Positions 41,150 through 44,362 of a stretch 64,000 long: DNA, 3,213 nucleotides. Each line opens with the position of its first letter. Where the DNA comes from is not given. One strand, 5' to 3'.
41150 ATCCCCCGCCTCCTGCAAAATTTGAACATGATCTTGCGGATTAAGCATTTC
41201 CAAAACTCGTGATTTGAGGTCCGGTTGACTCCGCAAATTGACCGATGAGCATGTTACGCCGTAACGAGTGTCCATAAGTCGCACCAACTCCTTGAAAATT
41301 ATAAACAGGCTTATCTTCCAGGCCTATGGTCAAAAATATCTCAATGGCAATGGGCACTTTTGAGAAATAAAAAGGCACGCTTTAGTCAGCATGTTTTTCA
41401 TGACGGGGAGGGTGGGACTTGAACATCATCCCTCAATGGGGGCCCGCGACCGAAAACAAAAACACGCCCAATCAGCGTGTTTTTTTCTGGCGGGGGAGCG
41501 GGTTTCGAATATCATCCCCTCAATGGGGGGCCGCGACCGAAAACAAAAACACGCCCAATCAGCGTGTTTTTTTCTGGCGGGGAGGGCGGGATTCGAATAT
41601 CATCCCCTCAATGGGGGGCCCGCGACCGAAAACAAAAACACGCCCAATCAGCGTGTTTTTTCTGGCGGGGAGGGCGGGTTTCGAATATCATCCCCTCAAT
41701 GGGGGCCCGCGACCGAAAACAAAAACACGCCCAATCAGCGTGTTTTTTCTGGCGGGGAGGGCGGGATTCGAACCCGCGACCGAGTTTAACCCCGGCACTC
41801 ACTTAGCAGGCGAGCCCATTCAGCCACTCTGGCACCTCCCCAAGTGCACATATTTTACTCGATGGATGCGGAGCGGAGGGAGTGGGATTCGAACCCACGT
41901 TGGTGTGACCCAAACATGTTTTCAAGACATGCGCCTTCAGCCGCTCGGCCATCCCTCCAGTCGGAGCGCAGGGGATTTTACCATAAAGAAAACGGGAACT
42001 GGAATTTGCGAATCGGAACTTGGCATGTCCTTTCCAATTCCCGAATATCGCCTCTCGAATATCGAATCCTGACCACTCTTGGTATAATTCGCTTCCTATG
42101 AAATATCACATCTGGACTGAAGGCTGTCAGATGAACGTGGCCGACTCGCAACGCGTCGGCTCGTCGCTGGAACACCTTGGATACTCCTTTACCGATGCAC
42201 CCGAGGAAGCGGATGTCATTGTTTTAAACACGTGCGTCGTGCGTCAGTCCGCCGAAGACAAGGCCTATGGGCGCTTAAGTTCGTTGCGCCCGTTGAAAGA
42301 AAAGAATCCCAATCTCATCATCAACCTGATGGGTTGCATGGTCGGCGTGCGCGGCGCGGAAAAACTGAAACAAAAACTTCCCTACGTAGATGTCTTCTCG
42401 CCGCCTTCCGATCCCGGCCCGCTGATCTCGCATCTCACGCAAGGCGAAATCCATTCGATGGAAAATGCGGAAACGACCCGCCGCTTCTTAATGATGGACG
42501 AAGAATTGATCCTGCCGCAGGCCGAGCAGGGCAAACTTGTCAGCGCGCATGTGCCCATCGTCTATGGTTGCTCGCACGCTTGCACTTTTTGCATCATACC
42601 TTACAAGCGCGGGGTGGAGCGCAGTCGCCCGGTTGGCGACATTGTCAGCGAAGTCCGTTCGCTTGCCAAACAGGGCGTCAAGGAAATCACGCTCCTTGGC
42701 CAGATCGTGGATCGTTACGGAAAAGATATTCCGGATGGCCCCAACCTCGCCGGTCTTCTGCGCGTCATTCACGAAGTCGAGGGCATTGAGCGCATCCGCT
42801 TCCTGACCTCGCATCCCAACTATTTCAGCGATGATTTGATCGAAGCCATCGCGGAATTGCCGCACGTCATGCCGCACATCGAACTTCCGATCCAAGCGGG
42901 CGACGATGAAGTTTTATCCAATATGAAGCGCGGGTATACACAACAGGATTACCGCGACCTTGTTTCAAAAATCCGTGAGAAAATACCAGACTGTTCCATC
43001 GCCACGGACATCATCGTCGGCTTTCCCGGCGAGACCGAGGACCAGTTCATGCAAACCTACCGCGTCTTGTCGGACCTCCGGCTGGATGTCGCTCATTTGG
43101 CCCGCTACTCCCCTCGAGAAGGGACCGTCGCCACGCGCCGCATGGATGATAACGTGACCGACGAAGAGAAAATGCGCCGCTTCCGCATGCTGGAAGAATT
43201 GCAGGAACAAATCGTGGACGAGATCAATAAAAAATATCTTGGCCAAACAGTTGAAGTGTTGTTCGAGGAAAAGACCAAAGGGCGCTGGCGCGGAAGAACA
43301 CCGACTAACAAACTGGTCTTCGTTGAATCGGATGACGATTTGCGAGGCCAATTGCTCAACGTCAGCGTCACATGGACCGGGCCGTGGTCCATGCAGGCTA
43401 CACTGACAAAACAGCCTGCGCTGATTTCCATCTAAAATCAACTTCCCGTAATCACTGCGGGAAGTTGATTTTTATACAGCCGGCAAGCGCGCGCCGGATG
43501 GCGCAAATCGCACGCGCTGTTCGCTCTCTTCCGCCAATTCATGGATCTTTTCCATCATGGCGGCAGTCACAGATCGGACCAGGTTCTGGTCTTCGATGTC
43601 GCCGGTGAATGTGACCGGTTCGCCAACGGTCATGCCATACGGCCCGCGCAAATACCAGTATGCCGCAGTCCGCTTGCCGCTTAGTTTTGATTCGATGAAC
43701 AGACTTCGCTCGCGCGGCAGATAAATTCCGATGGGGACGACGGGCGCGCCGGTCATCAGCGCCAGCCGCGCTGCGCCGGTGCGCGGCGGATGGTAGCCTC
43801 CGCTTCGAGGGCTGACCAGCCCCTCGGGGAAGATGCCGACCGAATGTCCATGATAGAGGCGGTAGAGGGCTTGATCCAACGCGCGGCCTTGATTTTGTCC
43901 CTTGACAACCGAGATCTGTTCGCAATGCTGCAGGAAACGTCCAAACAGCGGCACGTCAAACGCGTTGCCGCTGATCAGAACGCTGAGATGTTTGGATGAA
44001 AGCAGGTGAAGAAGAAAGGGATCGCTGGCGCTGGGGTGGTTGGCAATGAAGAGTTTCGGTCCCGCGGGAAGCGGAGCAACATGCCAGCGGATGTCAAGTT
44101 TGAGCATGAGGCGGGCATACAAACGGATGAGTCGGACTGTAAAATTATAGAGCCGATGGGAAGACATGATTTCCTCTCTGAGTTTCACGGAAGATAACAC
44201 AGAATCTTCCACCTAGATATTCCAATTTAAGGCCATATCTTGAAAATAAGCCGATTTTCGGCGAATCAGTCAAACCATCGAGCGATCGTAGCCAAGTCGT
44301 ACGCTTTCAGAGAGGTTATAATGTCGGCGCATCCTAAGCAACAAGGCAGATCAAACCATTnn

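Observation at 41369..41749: Tandem array of interrupted tRNA-Ser(GCU) 3'-end copies, each with its own terminator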

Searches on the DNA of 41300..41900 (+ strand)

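Call 8: search_dna_similar(query=window:41300-41900:+, collection=phages, mode=distant)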
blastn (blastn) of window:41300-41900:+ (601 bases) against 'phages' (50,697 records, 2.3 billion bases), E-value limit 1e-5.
Records with a match: 8; places in all: 8; records where one place covers at least 80% of the query: 0.
Best place of each record, by identity: 60-80% 8.
By first word of the organism name: Acinetobacter 2; Burkholderia 2; Microbacterium 2; Thermus 1; Salmonella 1.
By host as written in the record: - 3; Microbacterium paraoxydans NRRL B-14843 2; Thermus thermophilus HB8 1; Burkholderia cepacia 1; Homo sapiens 1.
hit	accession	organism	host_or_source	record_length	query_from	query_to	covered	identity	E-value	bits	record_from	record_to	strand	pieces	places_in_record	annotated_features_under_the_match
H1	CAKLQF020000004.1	Acinetobacter phage MD-2021a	not known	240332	448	545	16%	74.7%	6e-7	62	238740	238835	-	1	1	tRNA-Ser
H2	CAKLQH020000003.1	Acinetobacter phage MD-2021a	not known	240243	448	545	16%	74.7%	6e-7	62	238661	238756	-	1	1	tRNA-Ser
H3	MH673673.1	Thermus phage phiLo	Thermus thermophilus HB8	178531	450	543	16%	77.6%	4e-9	69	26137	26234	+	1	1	tRNA-Ser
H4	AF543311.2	Burkholderia phage Bcep781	-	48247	451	542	15%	77.2%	4e-10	73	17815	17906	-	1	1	none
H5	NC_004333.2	Burkholderia phage Bcep781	Burkholderia cepacia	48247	451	542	15%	77.2%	4e-10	73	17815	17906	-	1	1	none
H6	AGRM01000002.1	Salmonella enterica subsp. houtenae str. ATCC BAA-1581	Homo sapiens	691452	451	543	15%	75.8%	2e-7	63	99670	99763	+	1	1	tRNA-Ser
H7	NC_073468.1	Microbacterium phage Pumpernickel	Microbacterium paraoxydans NRRL B-14843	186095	453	543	15%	74.7%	6e-7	62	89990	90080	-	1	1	141: tRNA-Ser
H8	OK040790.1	Microbacterium phage Pumpernickel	Microbacterium paraoxydans NRRL B-14843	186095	453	543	15%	74.7%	6e-7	62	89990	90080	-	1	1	141: tRNA-Ser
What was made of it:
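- Tried and rejected: They matched only through tRNA-Ser similarity (call 8).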

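Call 31: search_rna_families(source=window, start=41300, end=41760, threshold=evalue, max_evalue=10, show_alignments=3)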
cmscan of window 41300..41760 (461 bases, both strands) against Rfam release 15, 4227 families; matches with E-value up to 10: 29.
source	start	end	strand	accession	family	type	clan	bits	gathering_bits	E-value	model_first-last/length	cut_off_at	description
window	41504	41574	+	RF02891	AgrB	Gene; antisense;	-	21.1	40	0.34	1-84/84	no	ArsR-gov region gene B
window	41538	41604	-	RF02064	STnc370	Gene; sRNA;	-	20.1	54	4.7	1-71/71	no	Enterobacterial sRNA STnc370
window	41596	41659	+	RF00624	P9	Gene;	-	18.6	43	0.14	1-74/74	no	Pseudomonas sRNA P9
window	41453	41486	+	RF02083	OrzO-P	Gene; antitoxin;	-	18.6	60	1.7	43-76/76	no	OrzO-P RNA antitoxin family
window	41540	41573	+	RF02083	OrzO-P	Gene; antitoxin;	-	18.6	60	1.7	43-76/76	no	OrzO-P RNA antitoxin family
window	41543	41612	-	RF00512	Leu_leader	Cis-reg; leader;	-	18.2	50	0.29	1-148/148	no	Leucine operon leader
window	41424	41573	+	RF00512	Leu_leader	Cis-reg; leader;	-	17.8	50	0.36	1-148/148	no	Leucine operon leader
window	41583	41662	+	RF00512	Leu_leader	Cis-reg; leader;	-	17.8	50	0.37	1-148/148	no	Leucine operon leader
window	41630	41716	+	RF02900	AaHKsRNA82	Gene; sRNA;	-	17.5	51.4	6.2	1-81/81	no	Aggregatibacter sRNA 82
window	41456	41524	-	RF00512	Leu_leader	Cis-reg; leader;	-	17.1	50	0.56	1-148/148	no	Leucine operon leader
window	41408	41434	-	RF00607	SNORD98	Gene; snRNA; snoRNA; CD-box;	-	17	50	1.5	1-65/65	no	Small nucleolar RNA SNORD98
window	41626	41740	-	RF01772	rnk_pseudo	Cis-reg; leader;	-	16.9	55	2.5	1-108/108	no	Pseudomonas rnk leader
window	41469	41576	+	RF01859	Phe_leader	Cis-reg; leader;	-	16.7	55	3.8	1-125/125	no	Phenylalanine leader peptide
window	41684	41746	+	RF00624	P9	Gene;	-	16.4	43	0.5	1-74/74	no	Pseudomonas sRNA P9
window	41512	41572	+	RF01394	isrK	Gene; sRNA;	-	16.1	50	0.39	1-77/77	no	isrK Hfq binding RNA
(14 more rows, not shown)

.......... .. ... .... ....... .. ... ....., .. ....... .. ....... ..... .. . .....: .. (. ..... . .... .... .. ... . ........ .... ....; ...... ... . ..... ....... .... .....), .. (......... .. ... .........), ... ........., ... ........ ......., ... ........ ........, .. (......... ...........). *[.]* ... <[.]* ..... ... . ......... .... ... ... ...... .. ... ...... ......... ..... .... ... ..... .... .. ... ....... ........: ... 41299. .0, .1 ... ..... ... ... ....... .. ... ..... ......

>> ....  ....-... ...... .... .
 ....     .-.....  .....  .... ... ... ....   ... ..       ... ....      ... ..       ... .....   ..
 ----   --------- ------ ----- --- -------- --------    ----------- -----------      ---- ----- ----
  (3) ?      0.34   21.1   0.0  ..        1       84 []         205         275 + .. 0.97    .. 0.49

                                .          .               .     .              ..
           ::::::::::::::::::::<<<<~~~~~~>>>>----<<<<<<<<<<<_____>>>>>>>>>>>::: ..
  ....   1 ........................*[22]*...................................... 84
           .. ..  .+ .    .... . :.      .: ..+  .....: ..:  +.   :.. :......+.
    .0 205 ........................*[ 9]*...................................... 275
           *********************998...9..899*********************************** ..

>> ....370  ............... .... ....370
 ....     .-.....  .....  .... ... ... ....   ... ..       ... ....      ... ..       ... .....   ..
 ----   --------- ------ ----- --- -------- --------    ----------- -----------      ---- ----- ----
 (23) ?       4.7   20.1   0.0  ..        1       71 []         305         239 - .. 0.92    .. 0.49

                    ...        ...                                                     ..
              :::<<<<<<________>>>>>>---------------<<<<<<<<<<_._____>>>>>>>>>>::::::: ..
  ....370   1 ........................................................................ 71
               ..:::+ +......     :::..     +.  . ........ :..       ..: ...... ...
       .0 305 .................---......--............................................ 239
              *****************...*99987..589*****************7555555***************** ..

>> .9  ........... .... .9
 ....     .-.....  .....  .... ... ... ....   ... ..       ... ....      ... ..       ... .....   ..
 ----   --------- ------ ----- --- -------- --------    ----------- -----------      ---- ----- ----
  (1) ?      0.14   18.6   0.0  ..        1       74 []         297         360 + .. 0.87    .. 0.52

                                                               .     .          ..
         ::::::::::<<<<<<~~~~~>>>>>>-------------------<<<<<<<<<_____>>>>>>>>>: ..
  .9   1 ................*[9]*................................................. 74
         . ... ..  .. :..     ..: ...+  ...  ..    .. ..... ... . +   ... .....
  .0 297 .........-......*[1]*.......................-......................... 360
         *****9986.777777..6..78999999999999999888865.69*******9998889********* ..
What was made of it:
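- On Known RNA families (Rfam 15): The best sub-threshold hit in the array scores 21 bits against a cut-off of 40 (call 31).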

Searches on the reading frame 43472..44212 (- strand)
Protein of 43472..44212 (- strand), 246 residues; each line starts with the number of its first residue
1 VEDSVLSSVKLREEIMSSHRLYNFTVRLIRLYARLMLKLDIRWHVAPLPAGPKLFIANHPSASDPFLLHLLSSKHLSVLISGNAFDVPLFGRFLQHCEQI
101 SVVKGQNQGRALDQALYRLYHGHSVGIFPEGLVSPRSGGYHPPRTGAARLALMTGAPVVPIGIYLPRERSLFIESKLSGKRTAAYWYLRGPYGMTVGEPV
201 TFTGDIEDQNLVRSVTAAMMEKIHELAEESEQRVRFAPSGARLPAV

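Call 7: search_protein_families(library=pfam, proteins=[window:43472-44212:-])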
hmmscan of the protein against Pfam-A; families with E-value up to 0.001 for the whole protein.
window:43472-44212:- (246 aa): 1 family
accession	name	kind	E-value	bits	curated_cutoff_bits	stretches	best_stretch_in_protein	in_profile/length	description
PF01553.26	Acyltransferase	-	2.1e-20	73.3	23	1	48-163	10-131/132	Acyltransferase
